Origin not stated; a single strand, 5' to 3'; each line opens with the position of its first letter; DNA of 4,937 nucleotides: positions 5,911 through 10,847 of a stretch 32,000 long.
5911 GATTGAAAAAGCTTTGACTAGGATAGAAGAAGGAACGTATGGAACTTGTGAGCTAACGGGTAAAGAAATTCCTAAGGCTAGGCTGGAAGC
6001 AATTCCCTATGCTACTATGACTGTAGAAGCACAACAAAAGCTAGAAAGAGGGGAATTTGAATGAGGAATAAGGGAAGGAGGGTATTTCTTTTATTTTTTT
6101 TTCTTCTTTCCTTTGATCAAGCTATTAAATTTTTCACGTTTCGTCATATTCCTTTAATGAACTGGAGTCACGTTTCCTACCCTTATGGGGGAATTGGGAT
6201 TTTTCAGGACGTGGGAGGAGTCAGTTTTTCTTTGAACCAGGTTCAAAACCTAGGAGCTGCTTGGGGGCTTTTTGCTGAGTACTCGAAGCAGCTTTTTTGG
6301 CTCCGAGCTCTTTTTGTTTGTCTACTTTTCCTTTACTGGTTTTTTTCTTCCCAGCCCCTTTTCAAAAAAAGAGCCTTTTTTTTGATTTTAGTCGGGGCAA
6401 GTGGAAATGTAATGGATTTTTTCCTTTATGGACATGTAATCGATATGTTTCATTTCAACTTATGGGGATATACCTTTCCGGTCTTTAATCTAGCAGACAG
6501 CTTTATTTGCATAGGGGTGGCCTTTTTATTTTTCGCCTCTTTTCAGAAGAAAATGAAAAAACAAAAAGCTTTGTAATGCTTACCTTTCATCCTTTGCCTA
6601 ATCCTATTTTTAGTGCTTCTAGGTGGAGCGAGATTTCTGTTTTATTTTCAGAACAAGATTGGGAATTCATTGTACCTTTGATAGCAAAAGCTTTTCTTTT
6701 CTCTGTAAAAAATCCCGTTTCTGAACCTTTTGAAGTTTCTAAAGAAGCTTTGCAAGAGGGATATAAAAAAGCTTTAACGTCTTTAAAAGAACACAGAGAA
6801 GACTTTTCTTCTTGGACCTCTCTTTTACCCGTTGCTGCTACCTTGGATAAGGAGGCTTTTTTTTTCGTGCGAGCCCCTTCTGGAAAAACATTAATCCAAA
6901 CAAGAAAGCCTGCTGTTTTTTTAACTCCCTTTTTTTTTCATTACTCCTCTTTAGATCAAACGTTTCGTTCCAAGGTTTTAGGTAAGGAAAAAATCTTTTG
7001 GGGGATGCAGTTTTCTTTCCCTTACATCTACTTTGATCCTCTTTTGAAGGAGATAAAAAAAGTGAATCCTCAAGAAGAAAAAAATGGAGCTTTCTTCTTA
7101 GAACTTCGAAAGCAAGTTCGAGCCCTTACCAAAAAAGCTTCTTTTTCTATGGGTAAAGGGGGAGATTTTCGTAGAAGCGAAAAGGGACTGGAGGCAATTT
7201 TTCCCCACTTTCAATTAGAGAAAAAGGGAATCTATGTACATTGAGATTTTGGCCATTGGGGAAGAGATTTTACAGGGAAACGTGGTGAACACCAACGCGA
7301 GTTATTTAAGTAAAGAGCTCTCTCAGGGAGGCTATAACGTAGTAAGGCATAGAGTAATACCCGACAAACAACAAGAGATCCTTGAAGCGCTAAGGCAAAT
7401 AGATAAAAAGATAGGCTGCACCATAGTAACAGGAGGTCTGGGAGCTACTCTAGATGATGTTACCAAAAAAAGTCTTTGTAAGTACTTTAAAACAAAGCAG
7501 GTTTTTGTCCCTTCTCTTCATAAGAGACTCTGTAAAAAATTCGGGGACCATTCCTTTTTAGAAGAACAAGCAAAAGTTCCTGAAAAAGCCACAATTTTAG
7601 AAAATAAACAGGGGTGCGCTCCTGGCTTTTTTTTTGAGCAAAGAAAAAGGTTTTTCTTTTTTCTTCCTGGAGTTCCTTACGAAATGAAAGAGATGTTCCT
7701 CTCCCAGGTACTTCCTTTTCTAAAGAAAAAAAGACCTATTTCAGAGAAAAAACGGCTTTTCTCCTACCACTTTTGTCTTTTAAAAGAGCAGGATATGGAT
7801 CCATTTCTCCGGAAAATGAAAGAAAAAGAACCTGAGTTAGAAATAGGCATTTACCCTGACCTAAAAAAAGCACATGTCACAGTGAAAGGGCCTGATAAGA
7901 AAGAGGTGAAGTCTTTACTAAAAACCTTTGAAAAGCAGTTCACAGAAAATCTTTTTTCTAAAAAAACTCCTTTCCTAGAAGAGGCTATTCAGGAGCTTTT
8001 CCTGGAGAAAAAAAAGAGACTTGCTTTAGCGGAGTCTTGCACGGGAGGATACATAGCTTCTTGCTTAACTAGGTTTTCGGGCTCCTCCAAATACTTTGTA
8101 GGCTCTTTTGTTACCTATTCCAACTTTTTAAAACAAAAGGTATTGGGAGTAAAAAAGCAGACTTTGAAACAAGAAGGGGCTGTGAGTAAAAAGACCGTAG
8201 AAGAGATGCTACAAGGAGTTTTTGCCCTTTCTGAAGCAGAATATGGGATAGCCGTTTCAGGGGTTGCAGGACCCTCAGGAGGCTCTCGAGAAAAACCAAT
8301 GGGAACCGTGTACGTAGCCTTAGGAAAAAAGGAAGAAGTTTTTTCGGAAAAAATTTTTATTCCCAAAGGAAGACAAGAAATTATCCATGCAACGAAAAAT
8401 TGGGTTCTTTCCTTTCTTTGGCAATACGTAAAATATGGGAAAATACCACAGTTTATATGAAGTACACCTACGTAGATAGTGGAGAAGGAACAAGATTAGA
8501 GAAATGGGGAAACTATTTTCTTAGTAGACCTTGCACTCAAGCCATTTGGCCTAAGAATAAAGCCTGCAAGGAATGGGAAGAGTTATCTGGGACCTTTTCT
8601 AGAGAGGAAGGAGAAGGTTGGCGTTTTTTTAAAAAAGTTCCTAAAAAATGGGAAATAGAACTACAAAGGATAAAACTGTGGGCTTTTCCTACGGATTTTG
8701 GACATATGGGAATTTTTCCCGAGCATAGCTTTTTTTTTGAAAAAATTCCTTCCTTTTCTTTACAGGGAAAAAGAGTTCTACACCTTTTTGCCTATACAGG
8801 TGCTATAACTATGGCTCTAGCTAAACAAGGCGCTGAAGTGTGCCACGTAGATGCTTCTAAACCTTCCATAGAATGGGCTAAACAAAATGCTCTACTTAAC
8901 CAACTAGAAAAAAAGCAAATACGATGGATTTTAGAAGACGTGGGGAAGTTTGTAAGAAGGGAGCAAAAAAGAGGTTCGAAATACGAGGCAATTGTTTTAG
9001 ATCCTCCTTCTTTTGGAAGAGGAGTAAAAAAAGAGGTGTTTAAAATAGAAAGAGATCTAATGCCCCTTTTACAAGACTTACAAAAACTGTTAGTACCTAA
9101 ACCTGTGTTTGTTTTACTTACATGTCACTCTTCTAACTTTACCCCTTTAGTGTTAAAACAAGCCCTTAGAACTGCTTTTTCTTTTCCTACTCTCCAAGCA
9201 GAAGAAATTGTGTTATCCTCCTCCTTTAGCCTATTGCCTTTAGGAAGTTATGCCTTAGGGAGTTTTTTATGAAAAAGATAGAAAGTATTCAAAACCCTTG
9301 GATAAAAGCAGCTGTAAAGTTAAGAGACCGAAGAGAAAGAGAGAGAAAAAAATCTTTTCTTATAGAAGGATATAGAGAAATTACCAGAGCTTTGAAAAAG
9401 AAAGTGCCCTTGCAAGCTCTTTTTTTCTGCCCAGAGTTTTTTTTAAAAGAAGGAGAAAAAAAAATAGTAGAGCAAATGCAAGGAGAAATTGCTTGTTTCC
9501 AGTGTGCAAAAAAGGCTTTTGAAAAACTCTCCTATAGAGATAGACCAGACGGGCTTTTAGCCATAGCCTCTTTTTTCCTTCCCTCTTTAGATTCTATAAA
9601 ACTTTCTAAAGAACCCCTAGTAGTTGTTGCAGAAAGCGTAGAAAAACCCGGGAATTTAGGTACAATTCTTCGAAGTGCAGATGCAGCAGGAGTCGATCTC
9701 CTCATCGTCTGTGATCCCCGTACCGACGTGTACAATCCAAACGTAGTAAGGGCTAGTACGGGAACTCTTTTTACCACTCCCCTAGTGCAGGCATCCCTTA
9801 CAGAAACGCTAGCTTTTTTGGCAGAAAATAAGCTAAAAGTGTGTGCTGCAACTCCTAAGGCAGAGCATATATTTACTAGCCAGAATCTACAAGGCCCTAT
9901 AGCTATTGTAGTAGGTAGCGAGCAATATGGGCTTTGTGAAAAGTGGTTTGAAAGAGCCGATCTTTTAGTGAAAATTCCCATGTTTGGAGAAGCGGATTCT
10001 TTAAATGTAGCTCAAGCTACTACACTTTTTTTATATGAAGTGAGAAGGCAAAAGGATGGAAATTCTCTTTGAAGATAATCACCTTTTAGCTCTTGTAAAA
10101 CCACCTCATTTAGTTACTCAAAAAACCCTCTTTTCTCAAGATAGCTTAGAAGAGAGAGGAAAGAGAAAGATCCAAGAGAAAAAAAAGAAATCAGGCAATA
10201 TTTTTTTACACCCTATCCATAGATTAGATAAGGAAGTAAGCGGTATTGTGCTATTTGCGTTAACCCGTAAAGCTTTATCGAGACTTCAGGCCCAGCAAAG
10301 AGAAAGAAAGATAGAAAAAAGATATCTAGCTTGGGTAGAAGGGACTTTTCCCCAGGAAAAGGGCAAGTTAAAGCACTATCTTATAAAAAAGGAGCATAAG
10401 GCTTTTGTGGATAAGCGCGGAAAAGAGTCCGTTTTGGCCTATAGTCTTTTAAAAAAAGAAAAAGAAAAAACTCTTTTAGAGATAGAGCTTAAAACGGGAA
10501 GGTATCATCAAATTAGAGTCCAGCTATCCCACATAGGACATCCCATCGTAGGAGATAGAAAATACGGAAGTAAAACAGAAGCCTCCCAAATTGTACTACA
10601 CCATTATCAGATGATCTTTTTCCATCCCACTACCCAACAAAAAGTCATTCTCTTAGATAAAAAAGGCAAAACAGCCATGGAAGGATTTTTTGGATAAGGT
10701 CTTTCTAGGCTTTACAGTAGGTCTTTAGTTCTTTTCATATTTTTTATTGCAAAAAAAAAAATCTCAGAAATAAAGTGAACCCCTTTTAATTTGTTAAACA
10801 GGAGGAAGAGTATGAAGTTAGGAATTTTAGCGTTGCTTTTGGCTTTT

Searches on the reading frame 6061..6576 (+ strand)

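Call 48: search_protein_families(library=pfam, proteins=[window:6061-6576:+], max_evalue=0.001)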
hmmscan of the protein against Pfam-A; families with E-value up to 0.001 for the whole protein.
window:6061-6576:+ (171 aa): 1 family
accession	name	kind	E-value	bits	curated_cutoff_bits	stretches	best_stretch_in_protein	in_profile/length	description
PF01252.23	Peptidase_A8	-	1.6e-28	100.1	25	1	12-161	2-141/142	Signal peptidase (SPase) II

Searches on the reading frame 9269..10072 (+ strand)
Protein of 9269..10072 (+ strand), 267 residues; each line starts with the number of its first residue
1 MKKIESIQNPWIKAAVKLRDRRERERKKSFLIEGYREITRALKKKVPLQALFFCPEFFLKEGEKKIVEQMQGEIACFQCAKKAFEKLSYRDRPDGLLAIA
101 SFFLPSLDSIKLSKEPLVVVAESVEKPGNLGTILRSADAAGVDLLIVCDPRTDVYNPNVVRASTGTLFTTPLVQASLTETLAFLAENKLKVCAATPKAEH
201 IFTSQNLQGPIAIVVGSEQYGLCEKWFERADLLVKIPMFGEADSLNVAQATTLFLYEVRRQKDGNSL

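Call 8: search_protein_families(library=pfam, proteins=[window:9269-10072:+], max_evalue=0.01)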
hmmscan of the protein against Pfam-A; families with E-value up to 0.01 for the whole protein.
window:9269-10072:+ (267 aa): 3 families
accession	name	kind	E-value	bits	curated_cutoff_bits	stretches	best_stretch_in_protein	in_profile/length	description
PF00588.24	SpoU_methylase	-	1.3e-36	126.2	29.7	1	117-256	2-142/142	SpoU rRNA Methylase family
PF22435.1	MRM3-like_sub_bind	-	2e-21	76.6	27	1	9-98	1-84/84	MRM3-like substrate binding domain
PF08032.17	SpoU_sub_bind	-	4.5e-05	24.1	22.8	1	31-101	1-71/76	RNA 2'-O ribose methyltransferase substrate binding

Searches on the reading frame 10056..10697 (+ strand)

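Call 8: search_protein_families(library=pfam, proteins=[window:10056-10697:+], max_evalue=0.01)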
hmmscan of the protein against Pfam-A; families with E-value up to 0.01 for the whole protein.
window:10056-10697:+ (213 aa): 1 family
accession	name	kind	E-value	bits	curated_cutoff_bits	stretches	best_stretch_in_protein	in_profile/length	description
PF00849.27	PseudoU_synth_2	-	7.6e-31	107.8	26.8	1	9-159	1-152/152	RNA pseudouridylate synthase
